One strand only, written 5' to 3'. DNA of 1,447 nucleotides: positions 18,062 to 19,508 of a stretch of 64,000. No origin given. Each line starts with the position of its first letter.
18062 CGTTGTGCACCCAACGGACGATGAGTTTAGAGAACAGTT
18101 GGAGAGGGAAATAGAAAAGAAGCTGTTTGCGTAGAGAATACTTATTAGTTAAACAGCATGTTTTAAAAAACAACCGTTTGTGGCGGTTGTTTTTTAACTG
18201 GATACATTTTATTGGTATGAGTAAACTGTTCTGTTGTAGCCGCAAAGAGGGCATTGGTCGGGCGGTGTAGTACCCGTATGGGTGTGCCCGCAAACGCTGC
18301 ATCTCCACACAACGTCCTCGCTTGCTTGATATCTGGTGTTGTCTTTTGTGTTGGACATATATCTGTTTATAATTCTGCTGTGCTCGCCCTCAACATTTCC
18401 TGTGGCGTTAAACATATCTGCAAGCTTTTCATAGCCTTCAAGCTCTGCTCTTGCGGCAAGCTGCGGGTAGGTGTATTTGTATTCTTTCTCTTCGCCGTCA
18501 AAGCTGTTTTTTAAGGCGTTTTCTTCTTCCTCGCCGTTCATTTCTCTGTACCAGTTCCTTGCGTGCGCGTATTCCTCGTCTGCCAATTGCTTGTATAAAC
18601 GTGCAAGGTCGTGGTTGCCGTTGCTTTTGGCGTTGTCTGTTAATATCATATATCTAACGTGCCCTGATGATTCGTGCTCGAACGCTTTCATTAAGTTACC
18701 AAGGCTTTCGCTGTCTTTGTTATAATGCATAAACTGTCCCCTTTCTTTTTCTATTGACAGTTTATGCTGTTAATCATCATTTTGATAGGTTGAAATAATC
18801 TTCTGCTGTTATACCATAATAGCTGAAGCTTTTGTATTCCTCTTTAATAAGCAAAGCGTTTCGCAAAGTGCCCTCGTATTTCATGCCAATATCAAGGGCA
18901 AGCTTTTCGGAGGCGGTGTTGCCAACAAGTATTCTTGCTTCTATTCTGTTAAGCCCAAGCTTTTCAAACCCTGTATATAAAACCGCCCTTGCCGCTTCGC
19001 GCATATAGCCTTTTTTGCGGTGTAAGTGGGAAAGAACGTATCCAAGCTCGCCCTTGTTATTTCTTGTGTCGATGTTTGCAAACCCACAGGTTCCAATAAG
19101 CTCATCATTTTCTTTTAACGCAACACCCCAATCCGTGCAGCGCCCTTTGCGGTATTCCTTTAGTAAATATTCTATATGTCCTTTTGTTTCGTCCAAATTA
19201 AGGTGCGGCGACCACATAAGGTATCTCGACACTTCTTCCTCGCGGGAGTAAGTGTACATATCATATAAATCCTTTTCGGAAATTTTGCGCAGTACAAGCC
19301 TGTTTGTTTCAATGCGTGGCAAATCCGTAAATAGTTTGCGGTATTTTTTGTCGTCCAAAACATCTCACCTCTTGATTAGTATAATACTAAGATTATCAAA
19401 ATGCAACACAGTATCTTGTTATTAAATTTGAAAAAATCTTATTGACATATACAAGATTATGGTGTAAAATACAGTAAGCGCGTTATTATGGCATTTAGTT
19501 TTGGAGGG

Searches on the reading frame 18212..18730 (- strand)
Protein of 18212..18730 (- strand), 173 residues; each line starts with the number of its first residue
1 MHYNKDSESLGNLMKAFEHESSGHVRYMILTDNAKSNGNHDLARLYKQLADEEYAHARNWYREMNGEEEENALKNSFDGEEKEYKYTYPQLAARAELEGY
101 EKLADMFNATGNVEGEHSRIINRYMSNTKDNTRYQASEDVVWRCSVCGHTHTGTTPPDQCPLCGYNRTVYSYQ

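Call 42: search_protein_families(library=pfam, proteins=[window:18212-18730:-], max_evalue=0.00001)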
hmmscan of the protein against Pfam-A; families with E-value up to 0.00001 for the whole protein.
window:18212-18730:- (173 aa): 2 families
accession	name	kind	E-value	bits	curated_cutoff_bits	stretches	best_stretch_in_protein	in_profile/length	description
PF02915.23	Rubrerythrin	-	6.7e-20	72.3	22.8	2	12-68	2-57/137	Rubrerythrin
PF21349.2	RUBY_RBDX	-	3.6e-12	45.9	26.5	1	142-167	1-26/30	Rubrerythrin, rubredoxin-like domain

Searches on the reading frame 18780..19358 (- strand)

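Call 42: search_protein_families(library=pfam, proteins=[window:18780-19358:-], max_evalue=0.00001)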
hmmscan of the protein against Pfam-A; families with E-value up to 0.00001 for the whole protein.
window:18780-19358:- (193 aa): 3 families
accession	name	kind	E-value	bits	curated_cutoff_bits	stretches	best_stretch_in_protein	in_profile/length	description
PF13302.13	Acetyltransf_3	-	8e-30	104.8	25.4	1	20-160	1-138/138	Acetyltransferase (GNAT) domain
PF13420.13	Acetyltransf_4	-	2.6e-10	41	24.3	1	24-175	2-150/155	Acetyltransferase (GNAT) domain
PF00583.31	Acetyltransf_1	-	2.5e-09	37.9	20.7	1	57-154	17-111/116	Acetyltransferase (GNAT) family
